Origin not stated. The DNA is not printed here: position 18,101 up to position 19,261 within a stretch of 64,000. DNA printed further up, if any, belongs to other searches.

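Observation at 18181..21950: Horizontally acquired island: MmeI-like single-chain restriction-modification enzyme plus a convergent unknown 286-aa protein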

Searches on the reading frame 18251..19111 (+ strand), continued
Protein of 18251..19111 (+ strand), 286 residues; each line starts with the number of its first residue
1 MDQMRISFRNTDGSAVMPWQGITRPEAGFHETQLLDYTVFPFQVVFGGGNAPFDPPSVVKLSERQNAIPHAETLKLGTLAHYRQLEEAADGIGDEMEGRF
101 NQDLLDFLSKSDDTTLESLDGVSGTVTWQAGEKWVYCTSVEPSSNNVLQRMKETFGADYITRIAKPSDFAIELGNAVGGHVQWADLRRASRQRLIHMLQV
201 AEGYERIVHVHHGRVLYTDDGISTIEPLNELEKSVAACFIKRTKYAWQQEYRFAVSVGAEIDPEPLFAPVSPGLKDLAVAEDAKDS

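Call 74: find_homologous_proteins(query=A3, max_evalue=0.001)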
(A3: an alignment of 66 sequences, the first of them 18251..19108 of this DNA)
Query A3 (66 sequences) (286 aa, profile of the alignment): 17 proteins with E <= 0.001 among 8000 candidates.
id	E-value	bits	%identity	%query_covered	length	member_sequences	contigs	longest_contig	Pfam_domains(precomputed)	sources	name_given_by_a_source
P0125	9.4e-93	328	37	88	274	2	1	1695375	-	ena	-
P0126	2.4e-91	324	35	96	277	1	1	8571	-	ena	-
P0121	3.8e-85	303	92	100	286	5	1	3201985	-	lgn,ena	-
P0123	9.1e-81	289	69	99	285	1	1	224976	-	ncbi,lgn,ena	-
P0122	2.6e-79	284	70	99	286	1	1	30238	-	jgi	jgi:hypothetical protein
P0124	7.5e-79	283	68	99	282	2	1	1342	-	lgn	-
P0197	1.8e-62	229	25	76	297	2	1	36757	-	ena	-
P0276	2.3e-59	219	29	71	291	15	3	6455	-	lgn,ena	-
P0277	3.8e-56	208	29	70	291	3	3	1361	-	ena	-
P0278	5.9e-56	208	28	84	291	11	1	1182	-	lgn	-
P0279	8.1e-56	207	28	70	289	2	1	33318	-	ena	-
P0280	9.9e-55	204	27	87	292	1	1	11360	-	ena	-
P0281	9.5e-54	200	30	64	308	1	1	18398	-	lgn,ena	-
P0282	1.3e-53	200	27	75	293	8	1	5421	-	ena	-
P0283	2.2e-53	199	29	85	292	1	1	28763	-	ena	-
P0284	2.9e-53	199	26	77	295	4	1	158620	-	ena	-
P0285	6.1e-53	198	29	70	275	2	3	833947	-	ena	-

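Call 75: find_encoding_contigs(protein=P0284, flank=7000, max_places=1)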
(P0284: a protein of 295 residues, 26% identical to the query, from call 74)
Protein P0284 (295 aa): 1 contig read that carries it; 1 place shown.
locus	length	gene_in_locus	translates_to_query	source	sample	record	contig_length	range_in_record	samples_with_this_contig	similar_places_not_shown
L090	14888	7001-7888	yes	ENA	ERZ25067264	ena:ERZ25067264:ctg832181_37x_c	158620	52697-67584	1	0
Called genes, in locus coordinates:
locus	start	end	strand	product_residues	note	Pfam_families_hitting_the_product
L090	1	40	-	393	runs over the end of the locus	PF01555:N6_N4_Mtase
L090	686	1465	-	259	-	-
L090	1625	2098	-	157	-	-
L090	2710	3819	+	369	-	PF02481:DNA_processg_A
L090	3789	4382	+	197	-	PF00702:Hydrolase, PF12710:HAD (weak), PF13419:HAD_2, PF13242:Hydrolase_like (faint)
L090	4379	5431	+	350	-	-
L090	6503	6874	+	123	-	-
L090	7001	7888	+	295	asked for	-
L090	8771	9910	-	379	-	PF05598:DUF772, PF01609:DDE_Tnp_1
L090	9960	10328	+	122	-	PF20586:DUF6788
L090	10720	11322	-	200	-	-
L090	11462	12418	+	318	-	PF00589:Phage_integrase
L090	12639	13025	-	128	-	-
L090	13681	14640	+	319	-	PF07510:GmrSD_C (weak), PF05901:Excalibur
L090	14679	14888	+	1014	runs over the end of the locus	PF06634:DUF1156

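Call 76: find_encoding_contigs(protein=P0285, flank=7000, max_places=1)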
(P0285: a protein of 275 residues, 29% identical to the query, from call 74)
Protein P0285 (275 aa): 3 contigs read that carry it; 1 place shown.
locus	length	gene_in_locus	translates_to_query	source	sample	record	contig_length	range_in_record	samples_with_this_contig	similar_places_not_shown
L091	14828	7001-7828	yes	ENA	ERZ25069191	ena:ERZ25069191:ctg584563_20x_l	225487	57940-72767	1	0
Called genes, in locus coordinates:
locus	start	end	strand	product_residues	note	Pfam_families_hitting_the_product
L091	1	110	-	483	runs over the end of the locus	PF04932:Wzy_C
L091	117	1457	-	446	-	PF02878:PGM_PMM_I, PF02879:PGM_PMM_II, PF02880:PGM_PMM_III, PF00408:PGM_PMM_IV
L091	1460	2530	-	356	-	-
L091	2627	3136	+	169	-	PF00300:His_Phos_1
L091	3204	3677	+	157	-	PF00359:PTS_EIIA_2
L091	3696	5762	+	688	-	PF07584:BatA, PF13519:VWA_2 (weak)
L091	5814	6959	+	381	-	-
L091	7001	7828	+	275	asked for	-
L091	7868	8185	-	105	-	PF06155:GBBH-like_N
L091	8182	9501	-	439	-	PF00919:UPF0004, PF04055:Radical_SAM, PF18693:TRAM_2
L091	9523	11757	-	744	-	PF00350:Dynamin_N (weak), PF12796:Ank_2, PF00023:Ank (weak), PF13857:Ank_5, PF12796:Ank_2, PF13857:Ank_5, PF00023:Ank, PF12796:Ank_2, +5 more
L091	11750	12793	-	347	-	-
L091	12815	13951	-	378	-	PF00350:Dynamin_N, PF01926:MMR_HSR1 (faint)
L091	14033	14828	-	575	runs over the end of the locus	PF00350:Dynamin_N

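Call 77: find_encoding_contigs(protein=P0197, flank=7000, max_places=1)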
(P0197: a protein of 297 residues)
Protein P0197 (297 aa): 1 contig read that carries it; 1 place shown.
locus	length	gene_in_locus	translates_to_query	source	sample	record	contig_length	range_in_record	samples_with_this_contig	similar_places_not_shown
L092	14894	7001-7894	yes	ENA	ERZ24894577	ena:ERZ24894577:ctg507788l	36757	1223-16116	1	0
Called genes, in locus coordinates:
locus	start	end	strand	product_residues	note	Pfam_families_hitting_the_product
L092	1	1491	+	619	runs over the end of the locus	PF12161:HsdM_N, PF02384:N6_Mtase, PF10387:DUF2442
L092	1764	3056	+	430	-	PF01420:Methylase_S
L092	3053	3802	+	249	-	PF13676:TIR_2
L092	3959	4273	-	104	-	-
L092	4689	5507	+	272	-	PF04851:ResIII, PF18766:SWI2_SNF2, PF00270:DEAD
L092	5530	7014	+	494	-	PF22679:T1R_D3-like, PF11867:T1RH-like_C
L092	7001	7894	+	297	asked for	-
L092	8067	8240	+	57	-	-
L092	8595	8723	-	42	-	-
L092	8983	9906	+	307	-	-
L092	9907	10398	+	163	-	-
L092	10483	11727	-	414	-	PF12796:Ank_2, PF13857:Ank_5, PF00023:Ank, PF12796:Ank_2, PF13637:Ank_4 (weak), PF00023:Ank (weak), PF12796:Ank_2, PF13637:Ank_4, +4 more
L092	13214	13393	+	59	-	-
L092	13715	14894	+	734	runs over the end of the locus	PF09250:Prim-Pol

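Call 93: search_dna_similar(query=P0183, collection=plasmids, mode=protein, max_evalue=0.001, max_rows=15)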
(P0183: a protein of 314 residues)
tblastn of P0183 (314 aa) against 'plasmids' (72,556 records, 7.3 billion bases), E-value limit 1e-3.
No match.

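Call 94: search_dna_similar(query=P0170, collection=plasmids, mode=protein, max_evalue=0.001, max_rows=15)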
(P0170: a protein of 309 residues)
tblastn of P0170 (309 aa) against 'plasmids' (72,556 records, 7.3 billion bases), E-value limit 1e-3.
No match.

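Call 99: search_protein_families(library=padloc, proteins=[L003:9450-10439:-, L003:10798-11352:+, L001:7338-7898:+, L001:10705-11058:+, L001:8940-10382:-, L004:2565-3494:-], max_evalue=0.01)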
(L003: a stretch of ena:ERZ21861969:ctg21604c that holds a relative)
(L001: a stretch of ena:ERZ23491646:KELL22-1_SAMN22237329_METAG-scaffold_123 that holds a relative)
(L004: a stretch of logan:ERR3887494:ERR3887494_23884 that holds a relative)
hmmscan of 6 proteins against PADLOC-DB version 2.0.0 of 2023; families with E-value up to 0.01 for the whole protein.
L003:9450-10439:- (329 aa): 1 family
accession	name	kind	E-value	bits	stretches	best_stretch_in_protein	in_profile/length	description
PDLC03508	REase_II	-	6.9e-92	306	1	1-326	1-330/340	Type II restriction enzyme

L003:10798-11352:+ (184 aa): 0 families

L001:7338-7898:+ (186 aa): 1 family
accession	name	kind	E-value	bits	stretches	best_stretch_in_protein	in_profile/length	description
PDLC04388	PDC-M06B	-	9.3e-13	46.5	1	11-168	12-169/174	-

L001:10705-11058:+ (117 aa): 0 families

L001:8940-10382:- (480 aa): 67 families (the best 25 are shown)
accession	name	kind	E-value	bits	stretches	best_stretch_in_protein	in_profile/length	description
PDLC03354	MTase_II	-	5.9e-47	158.6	1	112-372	127-385/425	Type II methyltransferase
PDLC03339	MTase_II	-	2.8e-38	129.7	3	108-230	54-176/399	Type II methyltransferase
PDLC03300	MTase_II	-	9.3e-34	114.8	2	97-198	69-170/302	Type II methyltransferase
PDLC03644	MTase_III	-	6.2e-32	109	1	113-372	108-396/542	Type III methyltransferase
PDLC03638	MTase_III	-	1.9e-31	107.2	1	112-358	429-666/816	Type III methyltransferase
PDLC03636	MTase_III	-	2.7e-28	97.1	2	114-197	96-180/575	Type III methyltransferase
PDLC03371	MTase_II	-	2.9e-27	93.8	2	284-359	165-242/260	Type II methyltransferase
PDLC03641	MTase_III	-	1.2e-26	91.5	1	106-349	176-432/657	Type III methyltransferase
PDLC03635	MTase_III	-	3e-26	90.3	2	111-206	265-364/708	Type III methyltransferase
PDLC03299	MTase_II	-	6.8e-25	86.2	3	304-376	192-264/296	Type II methyltransferase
PDLC03238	MTase_II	-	7.6e-22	75.9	3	288-361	282-357/428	Type II methyltransferase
PDLC03634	MTase_III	-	1.2e-21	75.3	1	113-344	172-425/621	Type III methyltransferase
PDLC03387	MTase_II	-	1.6e-21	74.7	2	287-369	195-275/289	Type II methyltransferase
PDLC03265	MTase_II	-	1.8e-18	65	3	309-370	268-329/333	Type II methyltransferase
PDLC03633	MTase_III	-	5e-18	63.1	2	111-198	148-235/616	Type III methyltransferase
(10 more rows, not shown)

L004:2565-3494:- (309 aa): 61 families (the best 25 are shown)
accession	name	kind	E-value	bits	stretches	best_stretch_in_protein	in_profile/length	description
PDLC03378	MTase_II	-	1.6e-85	285.4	2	8-217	4-208/344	Type II methyltransferase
PDLC03234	MTase_II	-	7.6e-68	227.5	2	8-210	6-207/375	Type II methyltransferase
PDLC03326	MTase_II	-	1.2e-60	203.8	2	5-208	3-217/412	Type II methyltransferase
PDLC03272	MTase_II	-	1.1e-56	190.8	1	6-308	74-391/407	Type II methyltransferase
PDLC00031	DruM2|DruM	-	2.6e-56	189.3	2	8-212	13-216/361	DNA cytosine methylase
PDLC00033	DruM2|DruM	-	1.7e-55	186.8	2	8-185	23-196/368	DNA cytosine methylase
PDLC00027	DruM2|DruM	-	2.2e-55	186.5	2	7-194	12-188/361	DNA cytosine methylase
PDLC00026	DruM2|DruM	-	2.2e-49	166.8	2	7-207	5-196/336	DNA cytosine methylase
PDLC00030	DruM2|DruM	-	1.7e-47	160.4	2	7-179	6-184/380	DNA cytosine methylase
PDLC02650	DrmMII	-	1.1e-40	137.8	3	6-133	8-138/435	DrmMII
PDLC02649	DrmMII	-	1.3e-40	137.7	2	79-208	116-250/422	DrmMII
PDLC03307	MTase_II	-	5.8e-39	132.4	3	11-144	5-127/382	Type II methyltransferase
PDLC02656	DrmMII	-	2.9e-37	126.6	2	8-204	6-227/491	DrmMII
PDLC03237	MTase_II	-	5.4e-37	125.2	2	7-192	794-981/1036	Type II methyltransferase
PDLC03731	oMTase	-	8.2e-37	125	1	36-309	32-323/326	orphan methyltransferase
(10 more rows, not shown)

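Call 100: find_encoding_contigs(protein=P0279, flank=7000, max_places=2)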
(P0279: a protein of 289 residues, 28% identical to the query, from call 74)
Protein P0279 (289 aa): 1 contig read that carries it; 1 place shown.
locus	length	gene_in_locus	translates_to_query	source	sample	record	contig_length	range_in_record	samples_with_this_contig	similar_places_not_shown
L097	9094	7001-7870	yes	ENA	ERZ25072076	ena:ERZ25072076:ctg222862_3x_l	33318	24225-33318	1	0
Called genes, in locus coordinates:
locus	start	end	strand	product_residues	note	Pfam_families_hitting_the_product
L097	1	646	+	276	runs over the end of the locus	PF13020:NOV_C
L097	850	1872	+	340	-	PF13384:HTH_23 (faint), PF00665:rve, PF13683:rve_3 (weak)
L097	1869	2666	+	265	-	PF01695:IstB_IS21, PF13481:AAA_25 (weak), PF00308:Bac_DnaA (weak)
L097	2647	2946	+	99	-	-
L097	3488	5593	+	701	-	PF03235:GmrSD_N, PF07510:GmrSD_C, PF18899:DUF5655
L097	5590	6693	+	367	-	-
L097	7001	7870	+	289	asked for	-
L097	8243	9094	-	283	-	?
